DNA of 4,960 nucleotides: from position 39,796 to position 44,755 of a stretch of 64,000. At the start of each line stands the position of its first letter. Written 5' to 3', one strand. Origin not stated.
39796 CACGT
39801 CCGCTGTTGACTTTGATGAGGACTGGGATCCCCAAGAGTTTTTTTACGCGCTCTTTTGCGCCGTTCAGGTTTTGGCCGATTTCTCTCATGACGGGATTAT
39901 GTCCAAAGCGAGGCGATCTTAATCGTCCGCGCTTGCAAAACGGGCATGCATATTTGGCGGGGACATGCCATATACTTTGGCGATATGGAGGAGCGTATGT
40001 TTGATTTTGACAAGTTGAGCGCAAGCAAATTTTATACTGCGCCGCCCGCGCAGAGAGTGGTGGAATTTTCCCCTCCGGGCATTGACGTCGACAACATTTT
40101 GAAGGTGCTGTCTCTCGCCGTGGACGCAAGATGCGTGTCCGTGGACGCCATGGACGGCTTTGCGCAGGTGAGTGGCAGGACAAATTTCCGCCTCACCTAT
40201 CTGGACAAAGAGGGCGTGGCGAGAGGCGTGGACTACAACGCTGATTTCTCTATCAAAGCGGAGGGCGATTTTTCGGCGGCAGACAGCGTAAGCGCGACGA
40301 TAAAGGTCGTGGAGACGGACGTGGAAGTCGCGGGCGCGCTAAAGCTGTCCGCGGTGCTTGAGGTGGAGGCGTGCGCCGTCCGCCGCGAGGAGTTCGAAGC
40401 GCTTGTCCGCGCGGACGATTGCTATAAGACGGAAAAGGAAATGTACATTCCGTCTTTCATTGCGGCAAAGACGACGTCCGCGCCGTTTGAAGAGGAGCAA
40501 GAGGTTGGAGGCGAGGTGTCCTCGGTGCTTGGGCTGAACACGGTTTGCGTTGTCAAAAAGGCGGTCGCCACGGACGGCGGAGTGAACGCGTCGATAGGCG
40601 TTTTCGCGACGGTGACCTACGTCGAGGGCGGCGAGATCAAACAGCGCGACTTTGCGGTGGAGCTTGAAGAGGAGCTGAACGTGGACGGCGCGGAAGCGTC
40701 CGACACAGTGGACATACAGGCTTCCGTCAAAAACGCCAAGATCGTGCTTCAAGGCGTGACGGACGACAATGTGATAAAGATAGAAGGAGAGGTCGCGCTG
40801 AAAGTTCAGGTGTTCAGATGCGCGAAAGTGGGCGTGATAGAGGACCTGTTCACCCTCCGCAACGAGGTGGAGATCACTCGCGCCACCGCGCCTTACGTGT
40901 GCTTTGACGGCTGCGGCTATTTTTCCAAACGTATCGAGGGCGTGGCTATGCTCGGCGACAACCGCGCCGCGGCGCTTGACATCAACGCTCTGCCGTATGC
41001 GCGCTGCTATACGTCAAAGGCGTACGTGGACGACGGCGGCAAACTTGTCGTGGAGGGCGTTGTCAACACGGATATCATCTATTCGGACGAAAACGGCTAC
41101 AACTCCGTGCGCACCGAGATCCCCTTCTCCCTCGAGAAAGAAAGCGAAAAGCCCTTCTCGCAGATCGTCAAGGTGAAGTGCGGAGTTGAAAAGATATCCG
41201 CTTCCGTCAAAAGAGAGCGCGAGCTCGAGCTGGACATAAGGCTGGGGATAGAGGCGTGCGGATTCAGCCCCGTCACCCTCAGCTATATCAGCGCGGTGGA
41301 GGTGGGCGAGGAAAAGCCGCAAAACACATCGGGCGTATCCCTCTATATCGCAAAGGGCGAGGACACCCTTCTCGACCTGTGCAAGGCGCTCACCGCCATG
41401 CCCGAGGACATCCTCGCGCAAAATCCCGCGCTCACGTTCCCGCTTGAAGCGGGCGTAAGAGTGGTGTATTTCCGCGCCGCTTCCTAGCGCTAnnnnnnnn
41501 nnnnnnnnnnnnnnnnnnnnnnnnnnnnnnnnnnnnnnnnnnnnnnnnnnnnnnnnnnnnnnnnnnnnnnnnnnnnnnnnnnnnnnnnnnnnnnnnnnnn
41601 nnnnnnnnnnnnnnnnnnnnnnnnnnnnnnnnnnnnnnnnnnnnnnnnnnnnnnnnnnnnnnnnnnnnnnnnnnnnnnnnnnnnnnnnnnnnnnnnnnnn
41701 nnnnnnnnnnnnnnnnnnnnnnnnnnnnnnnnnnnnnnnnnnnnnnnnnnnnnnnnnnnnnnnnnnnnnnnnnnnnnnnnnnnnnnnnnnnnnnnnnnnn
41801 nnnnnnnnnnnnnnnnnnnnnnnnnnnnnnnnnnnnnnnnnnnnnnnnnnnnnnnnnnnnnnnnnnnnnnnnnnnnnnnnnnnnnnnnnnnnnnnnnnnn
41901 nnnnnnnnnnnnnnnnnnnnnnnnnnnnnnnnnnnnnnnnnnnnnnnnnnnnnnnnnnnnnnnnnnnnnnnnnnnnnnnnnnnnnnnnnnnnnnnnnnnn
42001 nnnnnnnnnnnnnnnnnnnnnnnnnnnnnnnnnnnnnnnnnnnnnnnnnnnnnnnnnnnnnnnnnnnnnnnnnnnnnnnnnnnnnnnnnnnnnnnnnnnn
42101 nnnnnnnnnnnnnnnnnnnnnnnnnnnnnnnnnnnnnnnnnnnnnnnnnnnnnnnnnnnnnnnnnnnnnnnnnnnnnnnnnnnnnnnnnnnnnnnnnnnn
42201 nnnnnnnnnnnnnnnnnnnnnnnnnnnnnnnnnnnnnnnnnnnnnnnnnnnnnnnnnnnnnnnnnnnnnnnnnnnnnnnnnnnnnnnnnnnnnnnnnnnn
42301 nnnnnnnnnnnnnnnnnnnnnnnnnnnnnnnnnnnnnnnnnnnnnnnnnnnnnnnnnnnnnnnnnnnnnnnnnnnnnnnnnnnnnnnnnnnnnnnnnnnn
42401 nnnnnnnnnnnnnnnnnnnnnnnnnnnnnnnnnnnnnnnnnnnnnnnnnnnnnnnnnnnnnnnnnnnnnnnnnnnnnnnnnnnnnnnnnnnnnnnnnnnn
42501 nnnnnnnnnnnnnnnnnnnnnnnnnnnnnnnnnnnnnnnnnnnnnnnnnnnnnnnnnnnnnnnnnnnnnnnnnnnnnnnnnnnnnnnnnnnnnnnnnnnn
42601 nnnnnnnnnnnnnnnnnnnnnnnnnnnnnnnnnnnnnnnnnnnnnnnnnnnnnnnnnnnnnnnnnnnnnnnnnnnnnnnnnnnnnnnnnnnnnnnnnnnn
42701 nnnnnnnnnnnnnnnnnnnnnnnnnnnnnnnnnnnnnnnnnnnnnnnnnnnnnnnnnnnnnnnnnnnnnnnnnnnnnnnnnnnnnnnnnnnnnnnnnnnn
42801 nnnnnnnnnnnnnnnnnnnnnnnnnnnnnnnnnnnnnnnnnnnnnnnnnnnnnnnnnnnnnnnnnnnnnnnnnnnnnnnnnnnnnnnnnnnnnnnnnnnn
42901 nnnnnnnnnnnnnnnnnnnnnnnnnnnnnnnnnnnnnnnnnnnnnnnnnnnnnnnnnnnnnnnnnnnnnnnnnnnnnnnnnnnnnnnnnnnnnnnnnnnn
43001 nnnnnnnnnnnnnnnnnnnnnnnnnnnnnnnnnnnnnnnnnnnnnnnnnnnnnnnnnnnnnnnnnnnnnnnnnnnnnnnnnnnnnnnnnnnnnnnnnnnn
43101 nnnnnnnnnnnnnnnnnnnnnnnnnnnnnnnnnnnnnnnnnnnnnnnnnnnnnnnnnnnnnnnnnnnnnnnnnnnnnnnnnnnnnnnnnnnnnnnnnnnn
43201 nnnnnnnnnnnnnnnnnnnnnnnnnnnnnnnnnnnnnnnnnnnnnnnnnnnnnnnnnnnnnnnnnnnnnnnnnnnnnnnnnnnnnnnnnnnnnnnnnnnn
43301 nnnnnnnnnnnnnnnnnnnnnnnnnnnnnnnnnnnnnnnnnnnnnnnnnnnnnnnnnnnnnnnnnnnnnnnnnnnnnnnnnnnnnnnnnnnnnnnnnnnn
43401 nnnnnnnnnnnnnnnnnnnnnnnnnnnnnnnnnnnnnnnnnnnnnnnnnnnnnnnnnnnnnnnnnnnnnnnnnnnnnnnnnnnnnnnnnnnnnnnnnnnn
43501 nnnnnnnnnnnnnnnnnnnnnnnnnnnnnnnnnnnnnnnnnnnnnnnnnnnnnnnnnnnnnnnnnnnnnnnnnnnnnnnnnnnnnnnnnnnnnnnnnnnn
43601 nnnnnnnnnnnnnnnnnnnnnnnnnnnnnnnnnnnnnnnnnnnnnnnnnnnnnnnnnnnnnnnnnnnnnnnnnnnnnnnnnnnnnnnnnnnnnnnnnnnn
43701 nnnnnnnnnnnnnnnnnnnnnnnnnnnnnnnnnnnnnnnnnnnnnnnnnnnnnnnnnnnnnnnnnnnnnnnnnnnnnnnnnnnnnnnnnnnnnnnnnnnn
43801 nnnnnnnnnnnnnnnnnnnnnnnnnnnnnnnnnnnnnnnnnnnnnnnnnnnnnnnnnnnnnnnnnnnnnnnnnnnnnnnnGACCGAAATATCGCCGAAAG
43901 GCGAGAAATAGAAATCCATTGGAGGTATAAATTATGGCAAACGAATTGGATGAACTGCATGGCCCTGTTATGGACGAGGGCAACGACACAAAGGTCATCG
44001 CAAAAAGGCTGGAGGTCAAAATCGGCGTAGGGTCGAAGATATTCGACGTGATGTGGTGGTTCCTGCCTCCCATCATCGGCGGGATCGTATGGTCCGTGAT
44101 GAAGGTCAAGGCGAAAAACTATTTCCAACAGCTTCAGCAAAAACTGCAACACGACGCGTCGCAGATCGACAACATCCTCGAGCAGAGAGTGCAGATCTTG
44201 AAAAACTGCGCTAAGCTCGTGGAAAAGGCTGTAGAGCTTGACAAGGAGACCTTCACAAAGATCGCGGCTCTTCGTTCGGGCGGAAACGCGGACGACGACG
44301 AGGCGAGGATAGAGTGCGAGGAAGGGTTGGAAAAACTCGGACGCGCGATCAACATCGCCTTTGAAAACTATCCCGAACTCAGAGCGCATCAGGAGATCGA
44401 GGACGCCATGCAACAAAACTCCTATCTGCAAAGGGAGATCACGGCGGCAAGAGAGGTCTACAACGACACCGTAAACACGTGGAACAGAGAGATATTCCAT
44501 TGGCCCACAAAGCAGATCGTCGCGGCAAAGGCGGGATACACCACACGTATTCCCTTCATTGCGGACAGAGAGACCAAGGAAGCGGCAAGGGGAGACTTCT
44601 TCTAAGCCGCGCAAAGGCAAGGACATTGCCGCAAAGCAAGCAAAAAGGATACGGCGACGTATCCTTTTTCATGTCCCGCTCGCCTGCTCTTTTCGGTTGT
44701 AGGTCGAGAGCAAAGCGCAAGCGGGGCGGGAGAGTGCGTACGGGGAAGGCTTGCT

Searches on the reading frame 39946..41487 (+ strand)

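Call 77: search_protein_families(library=pfam, proteins=[window:39946-41487:+], max_evalue=0.0001)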
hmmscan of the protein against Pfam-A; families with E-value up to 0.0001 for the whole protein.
window:39946-41487:+ (513 aa): 1 family
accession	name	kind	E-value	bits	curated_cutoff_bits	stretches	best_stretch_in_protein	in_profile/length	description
PF12673.12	SipL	-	1.2e-16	61.1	23.6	1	363-421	21-77/78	SipL, SPOCS domain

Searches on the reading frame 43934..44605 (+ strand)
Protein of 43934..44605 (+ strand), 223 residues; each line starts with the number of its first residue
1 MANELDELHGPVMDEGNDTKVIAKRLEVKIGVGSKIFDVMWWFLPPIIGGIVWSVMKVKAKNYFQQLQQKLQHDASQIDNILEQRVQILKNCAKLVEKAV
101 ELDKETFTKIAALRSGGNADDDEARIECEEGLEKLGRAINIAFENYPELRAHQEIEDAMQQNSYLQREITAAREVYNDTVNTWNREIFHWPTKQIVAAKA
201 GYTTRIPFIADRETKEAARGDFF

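Call 77: search_protein_families(library=pfam, proteins=[window:43934-44605:+], max_evalue=0.0001)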
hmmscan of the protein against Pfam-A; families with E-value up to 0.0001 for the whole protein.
window:43934-44605:+ (223 aa): 1 family
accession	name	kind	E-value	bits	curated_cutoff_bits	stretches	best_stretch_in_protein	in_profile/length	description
PF04011.17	LemA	-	1.5e-23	83.7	26.2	1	75-218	2-145/149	LemA family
